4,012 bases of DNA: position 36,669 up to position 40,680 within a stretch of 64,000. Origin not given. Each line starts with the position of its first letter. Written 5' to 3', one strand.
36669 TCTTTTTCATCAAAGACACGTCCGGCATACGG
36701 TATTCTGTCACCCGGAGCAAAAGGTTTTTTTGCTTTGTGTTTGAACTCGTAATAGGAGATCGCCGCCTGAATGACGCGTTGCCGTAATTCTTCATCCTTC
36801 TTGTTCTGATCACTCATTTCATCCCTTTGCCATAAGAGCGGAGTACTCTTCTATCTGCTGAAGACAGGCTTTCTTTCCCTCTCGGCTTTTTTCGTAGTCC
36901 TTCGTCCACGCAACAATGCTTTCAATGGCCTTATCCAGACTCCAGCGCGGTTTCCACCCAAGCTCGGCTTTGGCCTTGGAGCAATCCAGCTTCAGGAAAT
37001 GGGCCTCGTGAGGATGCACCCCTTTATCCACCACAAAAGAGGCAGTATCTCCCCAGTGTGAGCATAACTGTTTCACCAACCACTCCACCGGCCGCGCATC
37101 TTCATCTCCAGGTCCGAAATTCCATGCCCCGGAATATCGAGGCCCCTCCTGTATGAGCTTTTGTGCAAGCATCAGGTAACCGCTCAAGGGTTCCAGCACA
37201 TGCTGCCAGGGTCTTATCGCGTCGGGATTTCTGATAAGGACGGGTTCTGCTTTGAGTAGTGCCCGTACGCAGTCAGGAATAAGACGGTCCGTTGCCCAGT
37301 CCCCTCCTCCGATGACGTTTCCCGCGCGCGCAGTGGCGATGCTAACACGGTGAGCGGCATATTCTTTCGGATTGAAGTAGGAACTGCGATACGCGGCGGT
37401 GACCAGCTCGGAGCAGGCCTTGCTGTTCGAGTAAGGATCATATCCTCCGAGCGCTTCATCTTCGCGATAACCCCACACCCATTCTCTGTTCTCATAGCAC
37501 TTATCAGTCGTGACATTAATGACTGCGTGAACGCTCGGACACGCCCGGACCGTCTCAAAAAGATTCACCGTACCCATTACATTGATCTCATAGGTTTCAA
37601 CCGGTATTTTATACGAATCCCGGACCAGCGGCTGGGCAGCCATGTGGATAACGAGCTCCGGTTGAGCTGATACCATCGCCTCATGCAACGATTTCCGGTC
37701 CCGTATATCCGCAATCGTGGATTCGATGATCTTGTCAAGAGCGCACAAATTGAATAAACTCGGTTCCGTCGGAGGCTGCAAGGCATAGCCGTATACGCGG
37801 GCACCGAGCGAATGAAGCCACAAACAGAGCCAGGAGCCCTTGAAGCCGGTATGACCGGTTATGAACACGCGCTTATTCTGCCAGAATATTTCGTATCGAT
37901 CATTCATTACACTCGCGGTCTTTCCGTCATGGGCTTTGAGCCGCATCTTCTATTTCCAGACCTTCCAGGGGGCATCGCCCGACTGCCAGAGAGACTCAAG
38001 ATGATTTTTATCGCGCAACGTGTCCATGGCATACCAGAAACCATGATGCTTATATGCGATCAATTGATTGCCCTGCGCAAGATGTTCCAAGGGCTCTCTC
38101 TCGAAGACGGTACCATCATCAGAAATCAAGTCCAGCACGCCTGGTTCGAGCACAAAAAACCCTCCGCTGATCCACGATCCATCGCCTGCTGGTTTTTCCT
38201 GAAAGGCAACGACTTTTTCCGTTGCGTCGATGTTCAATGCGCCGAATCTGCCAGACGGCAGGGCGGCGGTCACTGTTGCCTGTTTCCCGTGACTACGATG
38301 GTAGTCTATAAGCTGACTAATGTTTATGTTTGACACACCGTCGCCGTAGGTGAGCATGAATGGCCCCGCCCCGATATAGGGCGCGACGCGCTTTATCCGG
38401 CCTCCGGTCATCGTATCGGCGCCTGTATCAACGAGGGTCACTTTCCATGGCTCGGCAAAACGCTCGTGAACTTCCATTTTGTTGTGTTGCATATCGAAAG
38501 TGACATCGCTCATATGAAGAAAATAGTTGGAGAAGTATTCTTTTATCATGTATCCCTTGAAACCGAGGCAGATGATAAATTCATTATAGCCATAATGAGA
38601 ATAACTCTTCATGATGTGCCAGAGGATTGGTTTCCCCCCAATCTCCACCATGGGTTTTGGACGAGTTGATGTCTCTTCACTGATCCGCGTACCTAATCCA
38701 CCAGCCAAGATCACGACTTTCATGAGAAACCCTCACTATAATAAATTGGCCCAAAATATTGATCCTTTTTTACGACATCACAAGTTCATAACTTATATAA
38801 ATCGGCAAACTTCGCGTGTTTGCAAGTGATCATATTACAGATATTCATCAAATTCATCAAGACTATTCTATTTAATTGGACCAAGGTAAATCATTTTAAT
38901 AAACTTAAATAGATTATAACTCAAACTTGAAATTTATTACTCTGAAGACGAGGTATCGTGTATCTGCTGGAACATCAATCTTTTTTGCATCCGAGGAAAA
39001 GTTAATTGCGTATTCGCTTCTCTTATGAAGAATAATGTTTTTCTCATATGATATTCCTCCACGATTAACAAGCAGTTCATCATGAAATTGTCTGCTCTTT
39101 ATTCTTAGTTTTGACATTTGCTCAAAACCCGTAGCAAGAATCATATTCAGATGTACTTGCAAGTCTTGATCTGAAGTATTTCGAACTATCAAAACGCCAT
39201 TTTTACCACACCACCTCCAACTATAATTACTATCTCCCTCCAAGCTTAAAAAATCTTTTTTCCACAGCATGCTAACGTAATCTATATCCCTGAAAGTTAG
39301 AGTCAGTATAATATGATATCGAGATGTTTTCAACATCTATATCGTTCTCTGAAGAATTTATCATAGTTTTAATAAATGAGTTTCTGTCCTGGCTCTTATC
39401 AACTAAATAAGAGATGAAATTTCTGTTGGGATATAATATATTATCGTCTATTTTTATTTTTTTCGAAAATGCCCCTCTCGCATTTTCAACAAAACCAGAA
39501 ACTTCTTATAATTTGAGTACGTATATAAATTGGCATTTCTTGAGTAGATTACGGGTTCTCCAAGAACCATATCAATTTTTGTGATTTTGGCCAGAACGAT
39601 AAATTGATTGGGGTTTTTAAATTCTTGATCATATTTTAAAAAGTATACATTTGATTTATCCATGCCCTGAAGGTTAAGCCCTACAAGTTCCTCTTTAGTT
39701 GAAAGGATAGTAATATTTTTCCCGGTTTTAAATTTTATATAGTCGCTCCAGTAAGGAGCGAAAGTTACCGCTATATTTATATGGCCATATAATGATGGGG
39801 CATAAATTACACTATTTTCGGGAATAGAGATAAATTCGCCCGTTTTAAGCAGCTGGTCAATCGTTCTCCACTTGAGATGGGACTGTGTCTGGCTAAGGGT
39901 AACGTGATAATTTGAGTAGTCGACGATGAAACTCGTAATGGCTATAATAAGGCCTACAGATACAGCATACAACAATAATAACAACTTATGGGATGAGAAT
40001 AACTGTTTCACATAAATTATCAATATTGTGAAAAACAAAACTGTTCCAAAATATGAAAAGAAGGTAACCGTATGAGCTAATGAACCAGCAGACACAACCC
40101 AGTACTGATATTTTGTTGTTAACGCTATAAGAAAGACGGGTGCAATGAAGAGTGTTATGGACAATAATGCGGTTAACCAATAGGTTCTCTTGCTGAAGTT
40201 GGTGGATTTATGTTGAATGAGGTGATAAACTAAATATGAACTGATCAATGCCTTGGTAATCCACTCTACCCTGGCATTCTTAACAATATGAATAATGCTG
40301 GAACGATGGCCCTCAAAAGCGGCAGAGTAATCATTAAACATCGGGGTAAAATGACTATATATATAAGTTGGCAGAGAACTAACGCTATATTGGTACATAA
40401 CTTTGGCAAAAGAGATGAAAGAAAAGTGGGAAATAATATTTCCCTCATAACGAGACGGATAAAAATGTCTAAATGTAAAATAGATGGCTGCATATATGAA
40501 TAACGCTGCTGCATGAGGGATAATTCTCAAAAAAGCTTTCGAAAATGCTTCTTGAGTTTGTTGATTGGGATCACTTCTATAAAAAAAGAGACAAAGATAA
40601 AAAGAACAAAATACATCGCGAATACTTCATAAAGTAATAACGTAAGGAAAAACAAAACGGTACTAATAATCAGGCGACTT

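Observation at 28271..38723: Operon predicted to make a branched-chain CDP-3,6-dideoxyhexose and load it on a polyprenyl-phosphate carrier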

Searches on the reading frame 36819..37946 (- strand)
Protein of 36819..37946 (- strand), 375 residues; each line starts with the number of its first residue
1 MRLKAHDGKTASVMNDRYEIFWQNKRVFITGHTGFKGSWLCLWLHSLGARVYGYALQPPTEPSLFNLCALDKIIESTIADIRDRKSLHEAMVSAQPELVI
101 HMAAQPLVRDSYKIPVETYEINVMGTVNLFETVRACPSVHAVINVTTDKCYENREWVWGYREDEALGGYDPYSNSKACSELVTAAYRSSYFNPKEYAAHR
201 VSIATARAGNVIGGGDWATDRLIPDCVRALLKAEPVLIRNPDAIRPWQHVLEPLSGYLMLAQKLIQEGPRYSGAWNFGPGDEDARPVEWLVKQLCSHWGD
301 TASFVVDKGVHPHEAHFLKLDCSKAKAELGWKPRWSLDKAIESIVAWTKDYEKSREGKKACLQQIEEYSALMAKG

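Call 3: search_protein_families(library=pfam, proteins=[window:36819-37946:-])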
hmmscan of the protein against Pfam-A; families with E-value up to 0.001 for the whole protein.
window:36819-37946:- (375 aa): 6 families
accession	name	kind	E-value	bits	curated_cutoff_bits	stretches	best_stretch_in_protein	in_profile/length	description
PF16363.11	GDP_Man_Dehyd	-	7e-37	128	27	1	28-342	1-330/332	GDP-mannose 4,6 dehydratase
PF01370.27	Epimerase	-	9.3e-30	104.2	20.9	1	27-263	1-227/240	NAD dependent epimerase/dehydratase family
PF02719.21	Polysacc_synt_2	-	3.2e-12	46.7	20.2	1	72-213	54-173/293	Polysaccharide biosynthesis protein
PF04321.23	RmlD_sub_bind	-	2.6e-07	30.4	27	1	26-185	2-138/287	RmlD substrate binding domain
PF01073.25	3Beta_HSD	-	3.2e-06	26.8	22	1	29-180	2-154/280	3-beta hydroxysteroid dehydrogenase/isomerase family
PF07993.18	NAD_binding_4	-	0.00029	20.5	20.1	1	93-189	86-194/258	Male sterility protein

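Call 4: search_protein_families(library=ncbifam, proteins=[window:36819-37946:-])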
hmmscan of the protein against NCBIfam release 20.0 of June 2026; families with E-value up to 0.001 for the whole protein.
window:36819-37946:- (375 aa): 18 families
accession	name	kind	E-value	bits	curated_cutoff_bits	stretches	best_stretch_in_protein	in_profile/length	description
TIGR02622.1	CDP_4_6_dhtase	equivalog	4.5e-155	516.1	278.45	1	21-368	1-351/352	CDP-glucose 4,6-dehydratase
TIGR01181.1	dTDP_gluc_dehyt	equivalog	3.8e-26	91.9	365.1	1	27-353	2-316/321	dTDP-glucose 4,6-dehydratase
TIGR01179.1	galE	equivalog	1.9e-21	76.3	262.3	1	27-352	2-329/332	UDP-glucose 4-epimerase GalE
TIGR01472.1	gmd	equivalog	1.4e-15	57.3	415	1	26-199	2-179/342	GDP-mannose 4,6-dehydratase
TIGR04180.1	EDH_00030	hypoth_equivalog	8.7e-14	51.3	475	1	27-193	1-166/297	NAD-dependent 4,6-dehydratase LegB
NF007582.0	PRK10217.1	equivalog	1.5e-11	44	698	1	26-193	3-181/355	dTDP-glucose 4,6-dehydratase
NF007490.0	PRK10084.1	subfamily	2.5e-10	39.9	649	1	78-353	56-339/361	dTDP-glucose 4,6-dehydratase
NF007956.0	PRK10675.1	subfamily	5.8e-10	38.8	394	1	26-180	2-157/338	UDP-glucose 4-epimerase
TIGR03466.1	HpnA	hypoth_equivalog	1.4e-08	34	367.65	1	26-135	2-102/327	hopanoid-associated sugar epimerase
TIGR01214.1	rmlD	equivalog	3.2e-08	33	224.05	1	57-187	32-139/285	dTDP-4-dehydrorhamnose reductase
NF042423.1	oxyalk_red_Shew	equivalog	3.8e-08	32.8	580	1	23-143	7-114/331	2-alkyl-3-oxoalkanoate reductase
TIGR03589.1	PseB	equivalog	3.9e-07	29.3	407.75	1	24-150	4-128/324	UDP-N-acetylglucosamine 4,6-dehydratase (inverting)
NF042422.1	oxyalk_red_OleD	equivalog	1.3e-06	28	580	1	26-180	2-147/329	2-alkyl-3-oxoalkanoate reductase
NF052578.1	StrlDmthSdmBMthl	equivalog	3.9e-06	26.8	600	1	28-143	4-109/328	sterol demethylase protein SdmB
NF043036.1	ErythonDh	equivalog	3.6e-05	23.1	325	1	26-186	2-163/321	D-erythronate dehydrogenase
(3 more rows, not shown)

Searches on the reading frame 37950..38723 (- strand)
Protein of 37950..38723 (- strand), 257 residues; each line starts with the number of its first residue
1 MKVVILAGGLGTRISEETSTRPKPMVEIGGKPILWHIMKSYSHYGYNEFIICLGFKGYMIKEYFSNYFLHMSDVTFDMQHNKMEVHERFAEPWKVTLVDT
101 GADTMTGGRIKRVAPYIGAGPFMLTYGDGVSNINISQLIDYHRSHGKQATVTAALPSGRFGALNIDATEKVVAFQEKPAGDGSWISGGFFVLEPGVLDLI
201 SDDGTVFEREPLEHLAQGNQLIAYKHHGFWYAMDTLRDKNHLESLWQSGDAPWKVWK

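Call 3: search_protein_families(library=pfam, proteins=[window:37950-38723:-])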
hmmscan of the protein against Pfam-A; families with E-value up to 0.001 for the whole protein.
window:37950-38723:- (257 aa): 2 families
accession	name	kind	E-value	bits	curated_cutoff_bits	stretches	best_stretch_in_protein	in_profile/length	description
PF00483.29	NTP_transferase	-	2.8e-20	73.4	21.2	1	2-203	1-197/245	Nucleotidyl transferase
PF12804.13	NTP_transf_3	-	6.9e-07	30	27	1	3-56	1-49/160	MobA-like NTP transferase domain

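Call 4: search_protein_families(library=ncbifam, proteins=[window:37950-38723:-])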
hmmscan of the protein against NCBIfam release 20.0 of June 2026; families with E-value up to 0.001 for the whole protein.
window:37950-38723:- (257 aa): 29 families (the best 25 are shown)
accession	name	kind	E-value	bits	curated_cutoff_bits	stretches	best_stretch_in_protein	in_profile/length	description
TIGR02623.1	G1P_cyt_trans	equivalog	7e-133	441.8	300.25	1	1-256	1-255/255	glucose-1-phosphate cytidylyltransferase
TIGR03992.1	Arch_glmU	subfamily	3.2e-21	75.7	292.1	2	1-81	1-81/393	bifunctional sugar-1-phosphate nucleotidylyltransferase/acetyltransferase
NF052502.1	man1P_GTase_Rv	exception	1.4e-20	73.5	440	1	2-237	2-221/352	mannose-1-phosphate guanylyltransferase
NF041313.1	UDPGP_AglF_Halo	equivalog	6.4e-20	71.6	400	1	1-82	1-81/234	UTP--glucose-1-phosphate uridylyltransferase AglF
NF049965.1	GlMnHpPGnyltfHddC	equivalog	6.1e-19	68.5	300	1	1-199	1-174/221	D-glycero-D-manno-heptose 1-phosphate guanosyltransferase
NF045761.1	NAMPUrTaseMurU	equivalog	2.8e-14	53.5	250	1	1-66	1-66/226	N-acetylmuramate alpha-1-phosphate uridylyltransferase MurU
NF041173.1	Sug_nt_acttase_Thmprot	equivalog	2e-12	46.7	600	2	1-81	1-79/405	bifunctional sugar-1-phosphate nucleotidylyltransferase/acetyltransferase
NF003670.0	PRK05293.1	equivalog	3.4e-12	46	470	1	4-237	8-249/382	glucose-1-phosphate adenylyltransferase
TIGR02091.1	glgC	equivalog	8.1e-12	44.9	424.9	1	3-235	3-248/364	glucose-1-phosphate adenylyltransferase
NF001947.0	PRK00725.1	subfamily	4.6e-11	42.1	470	1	3-180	19-195/426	glucose-1-phosphate adenylyltransferase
TIGR01208.1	rmlA_long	equivalog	1.8e-10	40.3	320.25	1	2-83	1-83/353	glucose-1-phosphate thymidylyltransferase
TIGR01173.1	glmU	equivalog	3.9e-09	35.8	366.85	1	1-70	1-67/452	bifunctional UDP-N-acetylglucosamine diphosphorylase/glucosamine-1-phosphate N-acetyltransferase GlmU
TIGR01099.1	galU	equivalog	4.9e-09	36.1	326.8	1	1-164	2-171/261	UTP--glucose-1-phosphate uridylyltransferase GalU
NF041135.1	IPPtranDIPPsyn_Thcocales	equivalog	5.7e-09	35.4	580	1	1-56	1-52/419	bifunctional L-myo-inositol-1-phosphate cytidylyltransferase/CDP-L-myo-inositol myo-inositolphosphotransferase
NF002023.0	PRK00844.1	subfamily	1.7e-08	33.7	458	1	4-179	10-182/408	glucose-1-phosphate adenylyltransferase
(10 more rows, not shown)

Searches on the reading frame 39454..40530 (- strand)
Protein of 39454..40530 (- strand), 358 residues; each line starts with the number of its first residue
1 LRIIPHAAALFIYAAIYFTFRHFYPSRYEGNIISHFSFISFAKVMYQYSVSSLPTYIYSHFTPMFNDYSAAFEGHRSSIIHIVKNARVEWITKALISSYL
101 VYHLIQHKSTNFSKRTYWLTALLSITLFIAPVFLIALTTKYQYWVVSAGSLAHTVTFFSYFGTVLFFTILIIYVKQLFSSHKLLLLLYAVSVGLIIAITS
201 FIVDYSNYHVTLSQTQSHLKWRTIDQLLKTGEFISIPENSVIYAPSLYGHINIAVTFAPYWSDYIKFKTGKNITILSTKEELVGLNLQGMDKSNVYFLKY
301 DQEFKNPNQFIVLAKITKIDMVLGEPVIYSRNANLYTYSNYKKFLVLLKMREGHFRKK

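Call 22: search_protein_families(library=pfam, proteins=[window:39454-40530:-], max_evalue=0.0001)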
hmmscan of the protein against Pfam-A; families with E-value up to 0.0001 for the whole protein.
window:39454-40530:- (358 aa): 0 families

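Call 55: search_protein_representatives(protein=window:39454-40530:-)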
Query: 358 residues. Proteins with E-value up to 0.001 (for the whole library): 477; up to 1e-10: 276; up to 1e-30: 83. The best 150 are listed.
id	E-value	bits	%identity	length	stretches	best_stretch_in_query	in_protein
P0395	2.2e-187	638.8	100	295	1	64-358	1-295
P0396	1.7e-114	399.2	55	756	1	3-358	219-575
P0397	1.6e-89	317.0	46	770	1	3-353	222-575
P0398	6.1e-83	295.4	42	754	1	2-351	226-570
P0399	5.2e-79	282.5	44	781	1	3-351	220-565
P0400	4.7e-74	266.2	39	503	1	3-353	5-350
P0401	1.1e-72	261.7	40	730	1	3-349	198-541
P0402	2.3e-66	240.9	41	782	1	3-347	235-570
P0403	5.1e-64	233.2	34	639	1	4-350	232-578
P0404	2.5e-60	221.0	35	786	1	3-349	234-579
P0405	3.9e-60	220.4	35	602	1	3-348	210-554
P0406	1.7e-59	218.3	36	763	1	5-347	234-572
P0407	9.4e-59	215.9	39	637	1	6-348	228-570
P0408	1.0e-58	215.7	36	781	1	4-348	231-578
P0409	4.5e-57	210.3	34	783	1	8-346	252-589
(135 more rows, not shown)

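Call 59: search_protein_families(library=pfam, alignment_id=A1, max_evalue=0.01)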
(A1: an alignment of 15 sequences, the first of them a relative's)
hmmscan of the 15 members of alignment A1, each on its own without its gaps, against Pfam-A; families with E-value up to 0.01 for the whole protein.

A. member 1, P0396 (756 aa): 0 families

B. families by the number of members that match (of 15 scanned): 1 family
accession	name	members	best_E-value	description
PF22895.2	DUF7024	1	0.0002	Domain of unknown function (DUF7024)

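Call 60: search_solved_structures(query=A1, max_evalue=10)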
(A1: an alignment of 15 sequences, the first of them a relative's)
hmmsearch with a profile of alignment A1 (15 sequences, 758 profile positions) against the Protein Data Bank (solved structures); distinct sequences matched with E-value up to 10: 3.
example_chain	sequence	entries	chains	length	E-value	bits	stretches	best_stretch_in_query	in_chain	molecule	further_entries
4le3_A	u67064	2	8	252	0.21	13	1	642-751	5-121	Beta-glucanase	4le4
1vkw_A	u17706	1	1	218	0.57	11.6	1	266-314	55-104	putative nitroreductase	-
9llg_M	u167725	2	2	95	1.6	10.2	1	190-246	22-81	De novo designed negative allosteric GPCR exoframe modulator targeting TM5/6/7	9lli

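Call 61: search_protein_families(library=ncbifam, proteins=[P0396, P0397, P0399], max_evalue=0.1)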
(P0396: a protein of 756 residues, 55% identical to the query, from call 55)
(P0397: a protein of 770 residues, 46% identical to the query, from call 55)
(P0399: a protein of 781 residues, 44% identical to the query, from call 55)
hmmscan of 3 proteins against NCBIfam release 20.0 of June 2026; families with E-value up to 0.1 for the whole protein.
P0396 (756 aa): 1 family
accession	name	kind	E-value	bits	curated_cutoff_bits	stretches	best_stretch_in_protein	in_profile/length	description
NF050089.1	i_nPHAscl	equivalog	0.072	12.1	300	0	593-655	123-186/288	intracellular short-chain-length polyhydroxyalkanoate depolymerase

P0397 (770 aa): 0 families

P0399 (781 aa): 0 families

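Call 77: find_related_loci(query=A2, collection=metagenome_contigs, flank=10000)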
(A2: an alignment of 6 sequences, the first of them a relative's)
Query A2 (756 aa) in metagenome_contigs; peptide patterns used: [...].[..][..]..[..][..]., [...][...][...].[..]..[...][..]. (x = any residue, [..] = any of these).
383 stretches matched a pattern; 3 encode a relative of the query (tblastn E <= 1e-3); 2 distinct loci.
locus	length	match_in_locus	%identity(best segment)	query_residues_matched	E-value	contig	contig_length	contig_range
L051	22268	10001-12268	100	1-756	0e+0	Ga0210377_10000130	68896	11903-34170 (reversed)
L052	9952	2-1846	51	139-755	0e+0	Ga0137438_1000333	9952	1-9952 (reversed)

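Call 81: search_protein_families(library=pfam, proteins=[L052:5475-6254:+, L051:12390-13331:+, L051:13347-14072:+, L051:14111-15199:+, L051:15316-16284:+, L051:16271-17428:+, L051:17425-18594:+, L051:5849-9580:+, L051:4320-5849:+, L052:6251-8068:+], max_evalue=0.001)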
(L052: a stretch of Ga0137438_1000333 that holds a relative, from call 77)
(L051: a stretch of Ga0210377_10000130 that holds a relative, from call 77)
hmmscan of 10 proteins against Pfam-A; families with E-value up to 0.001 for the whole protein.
L052:5475-6254:+ (259 aa): 1 family
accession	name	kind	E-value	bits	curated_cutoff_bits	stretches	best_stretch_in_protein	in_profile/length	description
PF03328.21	HpcH_HpaI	-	4.5e-27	95.2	25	1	19-241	3-217/221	HpcH/HpaI aldolase/citrate lyase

L051:12390-13331:+ (313 aa): 1 family
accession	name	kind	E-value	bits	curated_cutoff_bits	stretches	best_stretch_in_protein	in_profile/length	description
PF00535.33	Glycos_transf_2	-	3.2e-32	112.2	23.3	1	9-171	1-166/168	Glycosyl transferase family 2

L051:13347-14072:+ (241 aa): 5 families
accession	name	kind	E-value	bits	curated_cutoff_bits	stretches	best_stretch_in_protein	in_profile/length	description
PF13489.12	Methyltransf_23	-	5.7e-17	62.4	27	1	25-171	9-162/164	Methyltransferase domain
PF08241.18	Methyltransf_11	-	2.1e-13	51.2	21.2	1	42-132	1-95/95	Methyltransferase domain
PF13649.12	Methyltransf_25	-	1e-10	42.6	27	1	41-128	1-97/97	Methyltransferase domain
PF08242.18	Methyltransf_12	-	4.6e-09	37.3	30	1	42-129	1-97/98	Methyltransferase domain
PF13847.12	Methyltransf_31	-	2.5e-08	34.2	27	1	37-136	3-113/145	Methyltransferase domain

L051:14111-15199:+ (362 aa): 3 families
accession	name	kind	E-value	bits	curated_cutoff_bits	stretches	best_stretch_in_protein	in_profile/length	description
PF16363.11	GDP_Man_Dehyd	-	5e-143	477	27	1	23-348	1-332/332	GDP-mannose 4,6 dehydratase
PF01370.27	Epimerase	-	3e-70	236.8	20.9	1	23-263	2-239/240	NAD dependent epimerase/dehydratase family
PF04321.23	RmlD_sub_bind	-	5.3e-09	36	27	1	21-209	2-160/287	RmlD substrate binding domain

L051:15316-16284:+ (322 aa): 6 families
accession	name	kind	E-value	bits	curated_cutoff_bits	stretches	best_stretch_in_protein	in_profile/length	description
PF16363.11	GDP_Man_Dehyd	-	7.8e-41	141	27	1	33-317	1-331/332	GDP-mannose 4,6 dehydratase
PF01370.27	Epimerase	-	1.8e-38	132.7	20.9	1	32-253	1-240/240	NAD dependent epimerase/dehydratase family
PF04321.23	RmlD_sub_bind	-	1.9e-10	40.7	27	1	31-186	2-148/287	RmlD substrate binding domain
PF01073.25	3Beta_HSD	-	1.5e-07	31.2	22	1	63-174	43-157/280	3-beta hydroxysteroid dehydrogenase/isomerase family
PF02719.21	Polysacc_synt_2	-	8.9e-07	28.8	20.2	1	68-276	57-252/293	Polysaccharide biosynthesis protein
PF07993.18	NAD_binding_4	-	0.00054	19.6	20.1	0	90-207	90-228/258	Male sterility protein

L051:16271-17428:+ (385 aa): 5 families
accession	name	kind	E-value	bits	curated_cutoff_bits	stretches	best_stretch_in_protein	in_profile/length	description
PF00534.26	Glycos_transf_1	-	8.6e-31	107.2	26.4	1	207-359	14-169/172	Glycosyl transferases group 1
PF13692.12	Glyco_trans_1_4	-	1.7e-24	87.2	27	1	209-347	2-141/142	Glycosyl transferases group 1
PF20706.3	GT4-conflict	-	1.4e-09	37.9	26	1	211-317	200-314/385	Family 4 Glycosyltransferase in conflict systems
PF13439.12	Glyco_transf_4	-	1.2e-08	35.6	28.5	1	19-186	3-168/170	Glycosyltransferase Family 4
PF13524.12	Glyco_trans_1_2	-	1.9e-05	25.1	25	1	239-364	13-130/144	Glycosyl transferase-like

L051:17425-18594:+ (389 aa): 3 families
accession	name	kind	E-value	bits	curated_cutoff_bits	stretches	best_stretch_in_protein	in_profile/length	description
PF00534.26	Glycos_transf_1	-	2e-22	80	26.4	1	196-359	11-170/172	Glycosyl transferases group 1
PF13692.12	Glyco_trans_1_4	-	5.5e-17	62.8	27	1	204-306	5-116/142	Glycosyl transferases group 1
PF13439.12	Glyco_transf_4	-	1.8e-08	35.1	28.5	1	55-191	42-169/170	Glycosyltransferase Family 4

L051:5849-9580:+ (1243 aa): 6 families
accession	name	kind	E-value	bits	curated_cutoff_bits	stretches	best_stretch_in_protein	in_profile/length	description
PF00534.26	Glycos_transf_1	-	1.4e-65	220.5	26.4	3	225-381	15-169/172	Glycosyl transferases group 1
PF13692.12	Glyco_trans_1_4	-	6.1e-53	179.3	27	3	228-370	4-142/142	Glycosyl transferases group 1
PF20706.3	GT4-conflict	-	7e-15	55.3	26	2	199-346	176-321/385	Family 4 Glycosyltransferase in conflict systems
PF13579.12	Glyco_trans_4_4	-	1.4e-08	35.7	29.7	1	18-192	2-151/158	Glycosyl transferase 4-like domain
PF13439.12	Glyco_transf_4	-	2.2e-08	34.8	28.5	1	18-194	3-160/170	Glycosyltransferase Family 4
PF13524.12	Glyco_trans_1_2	-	1.7e-07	31.8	25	0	687-807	27-143/144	Glycosyl transferase-like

L051:4320-5849:+ (509 aa): 2 families
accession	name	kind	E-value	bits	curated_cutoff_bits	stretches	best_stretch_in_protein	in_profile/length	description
PF05050.19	Methyltransf_21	-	8.7e-29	101.3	22.7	1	29-192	1-173/173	Methyltransferase FkbM domain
PF19220.6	Rod_CreS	-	0.0008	19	100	0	242-358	49-165/359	Crescentin, rod domain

L052:6251-8068:+ (605 aa): 3 families
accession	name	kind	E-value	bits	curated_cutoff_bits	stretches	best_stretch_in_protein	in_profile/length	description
PF02775.26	TPP_enzyme_C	-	5.5e-38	130.6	21.9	1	405-555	1-151/151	Thiamine pyrophosphate enzyme, C-terminal TPP binding domain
PF00205.28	TPP_enzyme_M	-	1.1e-32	113.1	30.4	1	210-346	2-137/137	Thiamine pyrophosphate enzyme, central domain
PF02776.23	TPP_enzyme_N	-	5.3e-27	94.4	26.8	1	10-113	3-105/119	Thiamine pyrophosphate enzyme, N-terminal TPP binding domain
